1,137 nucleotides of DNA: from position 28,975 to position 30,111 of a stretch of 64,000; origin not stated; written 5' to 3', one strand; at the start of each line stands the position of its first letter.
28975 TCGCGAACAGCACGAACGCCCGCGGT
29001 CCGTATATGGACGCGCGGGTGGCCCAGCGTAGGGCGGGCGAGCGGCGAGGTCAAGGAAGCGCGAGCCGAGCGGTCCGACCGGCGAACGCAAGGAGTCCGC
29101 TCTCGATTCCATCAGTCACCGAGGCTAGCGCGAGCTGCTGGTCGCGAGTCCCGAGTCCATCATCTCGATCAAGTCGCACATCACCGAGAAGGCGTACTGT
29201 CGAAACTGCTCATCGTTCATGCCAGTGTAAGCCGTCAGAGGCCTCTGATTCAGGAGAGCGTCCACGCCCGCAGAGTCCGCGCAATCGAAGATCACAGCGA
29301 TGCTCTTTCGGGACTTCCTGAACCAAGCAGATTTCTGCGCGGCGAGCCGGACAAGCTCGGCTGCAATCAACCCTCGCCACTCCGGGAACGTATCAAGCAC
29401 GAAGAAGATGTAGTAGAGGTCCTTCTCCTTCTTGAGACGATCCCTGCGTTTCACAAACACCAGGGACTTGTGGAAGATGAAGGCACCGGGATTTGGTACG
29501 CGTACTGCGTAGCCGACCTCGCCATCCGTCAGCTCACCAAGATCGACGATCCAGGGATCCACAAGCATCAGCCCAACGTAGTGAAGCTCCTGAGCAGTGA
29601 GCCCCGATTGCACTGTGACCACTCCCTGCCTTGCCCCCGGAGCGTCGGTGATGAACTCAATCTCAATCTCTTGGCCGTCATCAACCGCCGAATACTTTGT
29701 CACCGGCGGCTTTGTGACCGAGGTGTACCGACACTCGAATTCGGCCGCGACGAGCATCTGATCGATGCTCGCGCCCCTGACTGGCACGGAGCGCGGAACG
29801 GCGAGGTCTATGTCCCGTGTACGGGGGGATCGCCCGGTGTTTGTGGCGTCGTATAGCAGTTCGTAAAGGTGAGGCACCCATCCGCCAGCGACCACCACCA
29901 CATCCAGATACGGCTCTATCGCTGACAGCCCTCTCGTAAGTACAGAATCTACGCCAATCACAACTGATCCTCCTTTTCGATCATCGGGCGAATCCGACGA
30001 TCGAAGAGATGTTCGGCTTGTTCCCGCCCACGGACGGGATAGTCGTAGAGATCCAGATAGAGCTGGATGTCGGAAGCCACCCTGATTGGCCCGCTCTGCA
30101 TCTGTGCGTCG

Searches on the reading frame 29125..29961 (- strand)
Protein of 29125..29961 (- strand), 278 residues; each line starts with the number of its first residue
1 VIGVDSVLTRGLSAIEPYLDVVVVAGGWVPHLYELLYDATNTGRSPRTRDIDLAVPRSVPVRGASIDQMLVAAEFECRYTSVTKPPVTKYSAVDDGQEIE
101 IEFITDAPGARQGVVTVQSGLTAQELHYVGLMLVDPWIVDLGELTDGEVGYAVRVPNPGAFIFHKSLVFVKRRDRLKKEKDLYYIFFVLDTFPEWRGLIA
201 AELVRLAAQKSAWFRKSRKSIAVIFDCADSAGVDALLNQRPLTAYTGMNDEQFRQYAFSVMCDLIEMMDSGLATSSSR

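Call 3: search_protein_families(library=pfam, proteins=[window:29125-29961:-], max_evalue=1)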
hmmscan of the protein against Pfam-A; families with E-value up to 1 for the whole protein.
window:29125-29961:- (278 aa): 2 families
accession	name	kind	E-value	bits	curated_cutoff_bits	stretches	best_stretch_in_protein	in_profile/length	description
PF12281.14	NTP_transf_8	-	7.4e-18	65.8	26.3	1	20-195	18-204/218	Nucleotidyltransferase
PF18071.7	HMW1C_N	-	0.14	12.5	27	1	198-256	70-126/146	HMW1C N-terminal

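Call 4: search_protein_families(library=ncbifam, proteins=[window:29125-29961:-], max_evalue=1)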
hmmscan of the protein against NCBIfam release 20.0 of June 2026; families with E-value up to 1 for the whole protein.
window:29125-29961:- (278 aa): 0 families

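Call 5: search_protein_families(library=padloc, proteins=[window:29125-29961:-], max_evalue=1)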
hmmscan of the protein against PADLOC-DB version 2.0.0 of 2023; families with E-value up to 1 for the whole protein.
window:29125-29961:- (278 aa): 0 families

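Call 12: find_homologous_proteins(query=window:29125-29961:-)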
Query window:29125-29961:- (278 aa): 254 proteins with E <= 0.001 among 3209 candidates; the best 120 are listed.
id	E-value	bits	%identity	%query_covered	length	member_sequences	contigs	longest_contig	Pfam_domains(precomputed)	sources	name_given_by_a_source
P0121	5.5e-181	618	100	100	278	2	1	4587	PF12281.15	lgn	-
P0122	6.7e-149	513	81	100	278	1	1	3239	PF12281.15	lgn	-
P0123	7.8e-133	460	76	96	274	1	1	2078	PF12281.15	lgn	-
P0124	4.8e-121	421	71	97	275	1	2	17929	PF12281.15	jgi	jgi:hypothetical protein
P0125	7.0e-121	421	66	99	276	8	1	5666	PF12281.15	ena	-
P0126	7.6e-121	421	70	96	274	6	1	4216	PF12281.15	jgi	-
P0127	1.5e-120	420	70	98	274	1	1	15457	PF12281.15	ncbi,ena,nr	ncbi:MAG: GSU2403 family nucleotidyltransferase fold protein [Coriobacteriia bacterium]|nr:GSU2403 f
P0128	1.9e-120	419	70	97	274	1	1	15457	PF12281.15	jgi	-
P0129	1.9e-120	419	69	98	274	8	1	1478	PF12281.15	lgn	-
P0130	3.8e-120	418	68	97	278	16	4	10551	PF12281.15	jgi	-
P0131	5.5e-120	418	70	97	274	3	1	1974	PF12281.15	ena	-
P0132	1.1e-119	417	68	98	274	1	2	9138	PF12281.15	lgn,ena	-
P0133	1.3e-119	417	70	97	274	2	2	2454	PF12281.15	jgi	-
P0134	1.5e-119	416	68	97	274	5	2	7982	PF12281.15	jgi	jgi:hypothetical protein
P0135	1.8e-119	416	69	98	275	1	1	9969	PF12281.15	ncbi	-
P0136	2.3e-119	416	67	99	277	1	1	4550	PF12281.15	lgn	-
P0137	3.7e-119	415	70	97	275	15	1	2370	PF12281.15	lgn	-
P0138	7.8e-119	414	68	98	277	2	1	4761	PF12281.15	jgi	jgi:hypothetical protein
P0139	8.5e-119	414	68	99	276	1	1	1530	PF12281.15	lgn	-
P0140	1.2e-118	413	68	98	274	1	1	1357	PF12281.15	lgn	-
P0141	1.4e-118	413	67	98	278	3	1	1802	PF12281.15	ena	-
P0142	1.5e-118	413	70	98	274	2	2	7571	PF12281.15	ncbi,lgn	-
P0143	1.8e-118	413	68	97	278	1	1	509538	PF12281.15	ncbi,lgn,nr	ncbi:MAG: GSU2403 family nucleotidyltransferase fold protein [Coriobacteriia bacterium]|nr:GSU2403 f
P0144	1.8e-118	413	70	97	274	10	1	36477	PF12281.15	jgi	-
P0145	2.0e-118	413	69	98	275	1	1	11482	PF12281.15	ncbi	-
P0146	3.3e-118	412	69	98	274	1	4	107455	PF12281.15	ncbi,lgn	-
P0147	4.9e-118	411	69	98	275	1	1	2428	PF12281.15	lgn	-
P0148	5.0e-118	411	68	97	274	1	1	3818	PF12281.15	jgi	jgi:hypothetical protein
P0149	6.3e-118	411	67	99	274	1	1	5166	PF12281.15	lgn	-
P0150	6.6e-118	411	68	98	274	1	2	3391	PF12281.15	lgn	-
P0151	1.5e-117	410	68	97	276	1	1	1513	PF12281.15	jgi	jgi:hypothetical protein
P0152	1.5e-117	410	68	98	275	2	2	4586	PF12281.15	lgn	-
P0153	1.8e-117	410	68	99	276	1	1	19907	PF12281.15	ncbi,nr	ncbi:MAG: hypothetical protein IBX63_06215 [Coriobacteriia bacterium]|nr:hypothetical protein [Corio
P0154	2.9e-117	409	68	98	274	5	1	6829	PF12281.15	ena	-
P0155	3.4e-117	409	70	96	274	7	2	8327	PF12281.15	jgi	-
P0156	4.3e-117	408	69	97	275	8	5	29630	PF12281.15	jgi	jgi:hypothetical protein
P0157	1.0e-116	407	68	98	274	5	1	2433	PF12281.15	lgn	-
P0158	1.6e-116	406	69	97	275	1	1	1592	PF12281.15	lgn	-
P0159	3.9e-116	405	68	97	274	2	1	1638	PF12281.15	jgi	jgi:hypothetical protein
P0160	6.1e-116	405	68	98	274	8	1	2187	PF12281.15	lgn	-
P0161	1.9e-115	403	69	96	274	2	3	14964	PF12281.15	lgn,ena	-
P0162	2.1e-115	403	66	98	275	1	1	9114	PF12281.15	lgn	-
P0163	2.8e-115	402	67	96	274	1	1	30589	PF12281.15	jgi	-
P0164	3.2e-115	402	67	98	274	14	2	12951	PF12281.15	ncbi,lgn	ncbi:MAG: GSU2403 family nucleotidyltransferase fold protein [Coriobacteriia bacterium]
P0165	4.9e-115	402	67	97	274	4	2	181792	PF12281.15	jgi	-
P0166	7.5e-115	401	67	97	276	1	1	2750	PF12281.15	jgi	jgi:hypothetical protein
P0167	1.0e-114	401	67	98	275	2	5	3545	PF12281.15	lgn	-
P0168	1.1e-114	400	68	98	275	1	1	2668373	PF12281.15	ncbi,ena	-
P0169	1.3e-114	400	67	97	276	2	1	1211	PF12281.15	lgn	-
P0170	1.9e-114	400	67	98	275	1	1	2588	PF12281.15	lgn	-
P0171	2.2e-114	399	65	98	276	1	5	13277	PF12281.15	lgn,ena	-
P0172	3.6e-113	395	68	97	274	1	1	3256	PF12281.15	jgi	jgi:hypothetical protein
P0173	7.3e-113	394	68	95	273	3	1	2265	PF12281.15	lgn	-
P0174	1.4e-112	394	66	97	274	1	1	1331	PF12281.15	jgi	jgi:hypothetical protein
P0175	1.8e-112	393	64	97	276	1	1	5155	PF12281.15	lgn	-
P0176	1.9e-112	393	65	96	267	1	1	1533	PF12281.15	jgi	jgi:hypothetical protein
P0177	4.0e-112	392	65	97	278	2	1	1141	PF12281.15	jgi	-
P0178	9.2e-112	391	64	98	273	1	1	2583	PF12281.15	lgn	-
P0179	1.1e-111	391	65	98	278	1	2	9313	PF12281.15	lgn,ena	-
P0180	5.8e-111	388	65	97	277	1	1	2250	PF12281.15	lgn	-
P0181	3.5e-110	386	65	97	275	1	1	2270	PF12281.15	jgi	-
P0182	4.7e-110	385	65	98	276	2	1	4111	PF12281.15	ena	-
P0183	1.1e-108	381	63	96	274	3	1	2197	PF12281.15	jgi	jgi:hypothetical protein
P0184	1.4e-107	377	61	99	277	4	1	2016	PF12281.15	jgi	-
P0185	6.8e-106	372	60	97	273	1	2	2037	PF12281.15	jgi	jgi:hypothetical protein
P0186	2.5e-105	370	62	100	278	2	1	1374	PF12281.15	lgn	-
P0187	3.6e-105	369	63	91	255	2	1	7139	PF12281.15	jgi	jgi:hypothetical protein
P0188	2.7e-104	366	59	100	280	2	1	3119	PF12281.15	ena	-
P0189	2.6e-102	360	66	91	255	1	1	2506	PF12281.15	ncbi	-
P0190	3.9e-100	353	59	96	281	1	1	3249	PF12281.15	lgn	-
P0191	7.9e-98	345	67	82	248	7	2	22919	PF12281.15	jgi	jgi:hypothetical protein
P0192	9.3e-93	329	65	84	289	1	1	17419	PF12281.15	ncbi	ncbi:MAG: GSU2403 family nucleotidyltransferase fold protein [Coriobacteriia bacterium]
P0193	1.0e-90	322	57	98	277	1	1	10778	PF12281.15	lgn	-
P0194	3.1e-90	320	57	97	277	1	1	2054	PF12281.15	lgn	-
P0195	5.2e-90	320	55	98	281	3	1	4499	PF12281.15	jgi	jgi:hypothetical protein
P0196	6.5e-87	309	56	96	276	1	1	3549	PF12281.15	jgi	jgi:hypothetical protein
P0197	8.0e-87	309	55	98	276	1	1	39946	PF12281.15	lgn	-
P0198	9.8e-86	306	55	97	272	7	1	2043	PF12281.15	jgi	-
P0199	1.5e-85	305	52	99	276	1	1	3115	PF12281.15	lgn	-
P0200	2.0e-85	304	53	98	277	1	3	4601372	PF12281.15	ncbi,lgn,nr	ncbi:MAG: nucleotidyltransferase domain-containing protein [Thermoleophilia bacterium]|nr:nucleotidy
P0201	5.5e-84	300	64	75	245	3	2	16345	PF12281.15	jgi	-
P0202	5.7e-84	300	54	99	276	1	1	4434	PF12281.15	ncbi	-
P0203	1.4e-83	298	53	98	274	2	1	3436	PF12281.15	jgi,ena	-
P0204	6.7e-83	296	53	100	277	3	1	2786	PF12281.15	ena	-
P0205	1.0e-82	296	52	99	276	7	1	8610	PF12281.15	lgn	-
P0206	1.4e-82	295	53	96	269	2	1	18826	PF12281.15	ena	-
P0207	4.0e-82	294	66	73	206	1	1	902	PF12281.15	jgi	-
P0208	5.7e-82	293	53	97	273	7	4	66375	PF12281.15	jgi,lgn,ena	-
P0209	8.3e-82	293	53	96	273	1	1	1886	PF12281.15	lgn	-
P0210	1.7e-81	292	51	99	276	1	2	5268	PF12281.15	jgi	-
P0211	9.6e-81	289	52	98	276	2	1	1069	PF12281.15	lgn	-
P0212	1.9e-80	288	71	68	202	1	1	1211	PF12281.15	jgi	jgi:hypothetical protein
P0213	3.8e-80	287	52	98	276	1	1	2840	PF12281.15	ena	-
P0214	4.8e-80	287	51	99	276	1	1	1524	PF12281.15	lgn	-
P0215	9.9e-80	286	52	95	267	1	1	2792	PF12281.15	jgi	jgi:hypothetical protein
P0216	1.1e-79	286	52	96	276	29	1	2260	PF12281.15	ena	-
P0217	1.9e-79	285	51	98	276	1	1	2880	PF12281.15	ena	-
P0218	2.6e-79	284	52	98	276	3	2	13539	PF12281.15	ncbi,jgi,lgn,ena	-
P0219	3.0e-79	284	49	100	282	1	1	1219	PF12281.15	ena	-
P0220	3.1e-79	284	72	64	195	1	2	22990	PF12281.15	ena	-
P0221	3.3e-79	284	51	99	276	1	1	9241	PF12281.15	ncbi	ncbi:MAG: GSU2403 family nucleotidyltransferase fold protein [Thermoleophilia bacterium]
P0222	4.0e-79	284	51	98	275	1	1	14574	PF12281.15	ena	-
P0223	5.3e-79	283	51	98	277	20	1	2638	PF12281.15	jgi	-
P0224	2.1e-78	281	51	100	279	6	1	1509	PF12281.15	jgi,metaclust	metaclust:\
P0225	3.7e-78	281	51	99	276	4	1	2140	PF12281.15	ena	-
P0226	1.1e-77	279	50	99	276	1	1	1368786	PF12281.15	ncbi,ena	-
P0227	2.0e-77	278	51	97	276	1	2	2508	PF12281.15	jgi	jgi:hypothetical protein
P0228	4.2e-77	277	52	96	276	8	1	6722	PF12281.15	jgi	-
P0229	1.3e-76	276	49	96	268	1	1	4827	PF12281.15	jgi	-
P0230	2.1e-76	275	51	99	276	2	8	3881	PF12281.15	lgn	-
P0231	2.3e-76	275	51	98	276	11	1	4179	PF12281.15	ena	-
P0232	1.4e-75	272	50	99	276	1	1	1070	PF12281.15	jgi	jgi:hypothetical protein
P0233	1.7e-75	272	49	97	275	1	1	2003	PF12281.15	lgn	-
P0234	7.6e-75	270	53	91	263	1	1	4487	PF12281.15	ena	-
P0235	9.0e-75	270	53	90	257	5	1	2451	PF12281.15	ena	-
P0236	4.2e-74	267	49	94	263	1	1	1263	PF12281.15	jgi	-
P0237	4.4e-74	267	50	97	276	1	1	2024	PF12281.15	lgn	-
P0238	9.2e-74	266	49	95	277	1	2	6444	PF12281.15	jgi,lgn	-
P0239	4.1e-73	264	49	99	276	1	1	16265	PF12281.15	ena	-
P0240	1.5e-72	262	69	63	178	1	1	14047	PF12281.15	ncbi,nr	ncbi:MAG: hypothetical protein JW733_07135, partial [Coriobacteriia bacterium]|nr:hypothetical prote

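Call 28: search_solved_structures(query=window:29125-29961:-, max_evalue=10, show_alignments=2)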
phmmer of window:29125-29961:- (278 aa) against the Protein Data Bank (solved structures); distinct sequences matched with E-value up to 10: 4.
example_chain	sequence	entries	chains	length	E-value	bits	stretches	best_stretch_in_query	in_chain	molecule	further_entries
8vu3_L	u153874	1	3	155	0.35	13.5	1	102-150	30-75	Photosystem I reaction center subunit XI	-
2c45_A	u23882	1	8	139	0.38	13.3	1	120-161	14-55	Aspartate 1-decarboxylase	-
4qtr_A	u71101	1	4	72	0.91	12.1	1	175-221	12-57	dualENH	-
2mg4_A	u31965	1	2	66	1.5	11.3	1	175-221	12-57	Computational designed homodimer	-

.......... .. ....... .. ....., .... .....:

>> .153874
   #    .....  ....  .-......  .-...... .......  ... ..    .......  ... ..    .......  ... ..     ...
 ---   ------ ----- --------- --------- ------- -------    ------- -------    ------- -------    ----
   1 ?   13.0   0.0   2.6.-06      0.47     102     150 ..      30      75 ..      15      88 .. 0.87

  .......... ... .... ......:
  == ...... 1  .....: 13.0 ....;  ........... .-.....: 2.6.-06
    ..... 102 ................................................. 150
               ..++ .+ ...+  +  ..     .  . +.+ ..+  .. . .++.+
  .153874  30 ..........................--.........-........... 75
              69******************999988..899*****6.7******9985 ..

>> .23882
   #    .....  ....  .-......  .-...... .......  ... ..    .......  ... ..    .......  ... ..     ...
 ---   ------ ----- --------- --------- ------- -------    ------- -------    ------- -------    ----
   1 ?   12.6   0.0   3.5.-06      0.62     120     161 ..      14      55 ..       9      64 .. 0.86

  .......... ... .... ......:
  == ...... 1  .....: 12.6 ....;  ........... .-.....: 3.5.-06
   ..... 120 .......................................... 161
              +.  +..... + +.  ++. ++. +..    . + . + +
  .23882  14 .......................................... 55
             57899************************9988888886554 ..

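Call 35: search_solved_structures(query=A2, max_evalue=10, show_alignments=3)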
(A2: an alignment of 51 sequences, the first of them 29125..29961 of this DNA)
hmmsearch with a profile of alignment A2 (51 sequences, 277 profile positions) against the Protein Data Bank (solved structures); distinct sequences matched with E-value up to 10: 1.
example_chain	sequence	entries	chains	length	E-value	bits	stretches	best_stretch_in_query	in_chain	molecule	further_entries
2mg4_A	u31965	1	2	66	1.6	11.1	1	174-221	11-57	Computational designed homodimer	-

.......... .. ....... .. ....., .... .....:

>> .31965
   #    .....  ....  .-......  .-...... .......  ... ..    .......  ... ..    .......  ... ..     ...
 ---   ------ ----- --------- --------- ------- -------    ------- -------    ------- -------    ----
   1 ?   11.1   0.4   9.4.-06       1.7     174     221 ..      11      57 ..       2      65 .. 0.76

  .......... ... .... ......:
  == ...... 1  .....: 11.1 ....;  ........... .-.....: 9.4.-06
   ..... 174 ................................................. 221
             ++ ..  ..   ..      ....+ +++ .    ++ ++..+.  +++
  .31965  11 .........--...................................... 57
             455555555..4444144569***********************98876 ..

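Call 41: find_related_loci(query=A2, collection=viral_contigs, flank=6000)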
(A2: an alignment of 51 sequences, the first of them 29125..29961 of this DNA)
Query A2 (278 aa) in viral_contigs; peptide patterns used: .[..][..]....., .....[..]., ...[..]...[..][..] (x = any residue, [..] = any of these).
257 stretches matched a pattern, but none encodes a relative of the query by tblastn (E <= 1e-3).

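Call 47: predict_structure(alignment_id=A2)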
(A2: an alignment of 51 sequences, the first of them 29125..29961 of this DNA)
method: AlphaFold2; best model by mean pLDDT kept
length: 278 residues; sequences in the alignment: 51
mean_pLDDT: 92.3   pTM: 0.91
mean pLDDT of the five models: 92.3, 91.1, 90.8, 90.6, 90.2
residues with pLDDT >= 90: 213; 70-90: 56; 50-70: 8; < 50: 1
segments of 3 or more residues with pLDDT < 50: none
pLDDT, mean of each block of 10 residues (from residue 1): 78 96 95 86 76 97 96 91 81 88 93 92 95 95 85 97 97 95 97 96 97 97 98 97 90 98 98 81
secondary structure, 60 per line:
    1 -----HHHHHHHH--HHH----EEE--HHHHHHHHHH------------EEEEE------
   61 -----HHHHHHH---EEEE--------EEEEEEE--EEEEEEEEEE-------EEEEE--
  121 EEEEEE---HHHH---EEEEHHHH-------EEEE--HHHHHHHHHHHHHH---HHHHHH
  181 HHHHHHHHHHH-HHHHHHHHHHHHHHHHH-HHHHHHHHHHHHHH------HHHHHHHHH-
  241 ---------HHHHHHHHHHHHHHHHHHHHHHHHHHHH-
elements in order: H6-13 E23-25 H28-37 E50-54 H66-72 E76-79 E88-94 E97-106 E114-118 E121-126 H130-133 E137-140 H141-144 E152-155 H158-171 H175-191 H193-209 H211-224 H231-239 H250-277
